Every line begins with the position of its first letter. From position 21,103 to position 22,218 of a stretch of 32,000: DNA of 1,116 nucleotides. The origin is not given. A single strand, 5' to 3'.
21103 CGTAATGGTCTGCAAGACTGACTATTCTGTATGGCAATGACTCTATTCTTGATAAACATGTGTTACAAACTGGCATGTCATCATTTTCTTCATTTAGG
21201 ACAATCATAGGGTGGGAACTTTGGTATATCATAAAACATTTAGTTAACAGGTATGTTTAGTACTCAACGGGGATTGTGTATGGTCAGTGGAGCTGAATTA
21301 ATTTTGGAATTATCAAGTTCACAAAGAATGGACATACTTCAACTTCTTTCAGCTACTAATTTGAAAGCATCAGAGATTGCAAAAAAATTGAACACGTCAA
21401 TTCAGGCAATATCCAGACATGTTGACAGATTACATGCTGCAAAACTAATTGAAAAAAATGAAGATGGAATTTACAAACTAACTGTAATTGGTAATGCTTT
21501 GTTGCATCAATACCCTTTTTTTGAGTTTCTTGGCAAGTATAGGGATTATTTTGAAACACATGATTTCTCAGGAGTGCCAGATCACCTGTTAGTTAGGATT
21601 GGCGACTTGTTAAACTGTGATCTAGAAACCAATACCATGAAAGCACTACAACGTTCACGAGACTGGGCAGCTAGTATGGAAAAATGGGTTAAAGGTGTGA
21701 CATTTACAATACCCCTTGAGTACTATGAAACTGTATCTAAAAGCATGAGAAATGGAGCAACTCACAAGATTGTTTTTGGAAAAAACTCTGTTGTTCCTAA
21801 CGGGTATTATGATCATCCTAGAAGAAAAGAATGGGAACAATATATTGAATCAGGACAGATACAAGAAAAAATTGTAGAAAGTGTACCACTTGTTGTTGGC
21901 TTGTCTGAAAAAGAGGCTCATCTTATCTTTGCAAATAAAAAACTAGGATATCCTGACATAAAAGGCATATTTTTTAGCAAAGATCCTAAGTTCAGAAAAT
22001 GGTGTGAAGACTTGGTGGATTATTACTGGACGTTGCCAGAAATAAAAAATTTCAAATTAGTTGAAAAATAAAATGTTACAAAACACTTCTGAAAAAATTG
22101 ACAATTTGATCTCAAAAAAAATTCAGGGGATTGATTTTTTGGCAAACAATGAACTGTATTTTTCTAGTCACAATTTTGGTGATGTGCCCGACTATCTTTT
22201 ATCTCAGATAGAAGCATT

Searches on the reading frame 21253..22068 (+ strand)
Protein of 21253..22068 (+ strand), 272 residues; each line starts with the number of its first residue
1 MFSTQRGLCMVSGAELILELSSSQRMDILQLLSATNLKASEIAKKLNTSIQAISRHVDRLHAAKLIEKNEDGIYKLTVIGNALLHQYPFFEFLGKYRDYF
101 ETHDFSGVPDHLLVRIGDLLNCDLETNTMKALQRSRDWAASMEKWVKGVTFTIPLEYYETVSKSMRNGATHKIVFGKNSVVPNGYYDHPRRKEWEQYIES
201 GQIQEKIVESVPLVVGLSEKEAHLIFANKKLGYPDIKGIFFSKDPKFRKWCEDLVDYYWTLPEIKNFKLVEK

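Call 18: search_protein_families(library=pfam, max_evalue=0.001, proteins=[window:21253-22068:+])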
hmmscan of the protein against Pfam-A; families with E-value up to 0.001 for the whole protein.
window:21253-22068:+ (272 aa): 11 families
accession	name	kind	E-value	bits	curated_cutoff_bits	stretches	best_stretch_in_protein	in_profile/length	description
PF25213.1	HVO_A0261_N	-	7.3e-09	35.8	35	1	21-88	9-75/86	HVO_A0261 N-terminal domain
PF08350.17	FilR1_middle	-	5.3e-08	33.4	27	1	143-260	15-127/128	Methanogenesis regulatory protein FilR1, middle domain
PF12840.13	HTH_20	-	2.7e-07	30.9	27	1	20-67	1-49/51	Helix-turn-helix domain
PF14947.12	HTH_45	-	1.1e-06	29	25.5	1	26-87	9-69/77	Winged helix-turn-helix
PF08279.18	HTH_11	-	1.7e-06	28.2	25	1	25-63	2-42/55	HTH domain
PF12802.13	MarR_2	-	6.4e-06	26.7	27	1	25-71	7-55/61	MarR family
PF01022.26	HTH_5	-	1.8e-05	25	22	1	23-68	2-47/47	Bacterial regulatory protein, arsR family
PF01047.28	MarR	-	6.8e-05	23.1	24.6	1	30-69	10-50/59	MarR family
PF25212.1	HVO_A0114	-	0.00027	21.1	27.6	1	19-74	18-74/84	HVO_A0114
PF08100.18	Dimerisation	-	0.00029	21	25.6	1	25-85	27-92/93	O-methyltransferase dimerisation domain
PF13412.12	HTH_24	-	0.00036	20.5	21.9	1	27-67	7-48/48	Winged helix-turn-helix DNA-binding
